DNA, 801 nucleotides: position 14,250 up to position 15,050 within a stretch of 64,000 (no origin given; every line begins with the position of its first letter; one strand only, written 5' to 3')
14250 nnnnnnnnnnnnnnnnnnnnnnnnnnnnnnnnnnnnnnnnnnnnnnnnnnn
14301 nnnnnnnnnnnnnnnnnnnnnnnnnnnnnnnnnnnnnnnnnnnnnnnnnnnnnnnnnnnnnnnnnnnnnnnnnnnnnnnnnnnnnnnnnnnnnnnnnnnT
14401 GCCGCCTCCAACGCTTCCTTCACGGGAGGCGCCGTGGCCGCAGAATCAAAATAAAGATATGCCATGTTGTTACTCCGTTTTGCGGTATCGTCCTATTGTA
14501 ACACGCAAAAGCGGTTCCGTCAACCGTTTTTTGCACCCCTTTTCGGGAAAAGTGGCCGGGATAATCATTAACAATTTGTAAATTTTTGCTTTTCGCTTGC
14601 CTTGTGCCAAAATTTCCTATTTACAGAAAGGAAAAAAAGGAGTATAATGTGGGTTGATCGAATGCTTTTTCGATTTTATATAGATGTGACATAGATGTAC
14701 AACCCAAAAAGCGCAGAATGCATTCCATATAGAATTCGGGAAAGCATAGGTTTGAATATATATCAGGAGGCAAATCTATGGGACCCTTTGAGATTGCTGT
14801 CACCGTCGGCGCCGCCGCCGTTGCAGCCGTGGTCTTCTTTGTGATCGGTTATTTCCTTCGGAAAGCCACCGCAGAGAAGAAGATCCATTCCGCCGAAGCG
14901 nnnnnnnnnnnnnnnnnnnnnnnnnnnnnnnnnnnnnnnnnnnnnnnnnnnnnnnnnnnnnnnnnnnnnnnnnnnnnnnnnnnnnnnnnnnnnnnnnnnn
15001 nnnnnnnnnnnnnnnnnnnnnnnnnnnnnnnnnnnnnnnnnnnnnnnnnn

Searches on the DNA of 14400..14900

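Call 69: search_rna_families(source=window, start=14400, end=14900, threshold=evalue, max_evalue=1)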
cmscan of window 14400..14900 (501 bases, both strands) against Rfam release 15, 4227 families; matches with E-value up to 1: 1.
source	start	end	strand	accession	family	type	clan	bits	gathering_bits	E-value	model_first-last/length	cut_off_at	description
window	14661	14725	+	RF02716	sno_ncR3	Gene; snRNA; snoRNA; CD-box;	-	20.3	88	0.076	1-75/75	no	Small nucleolar RNA ncR3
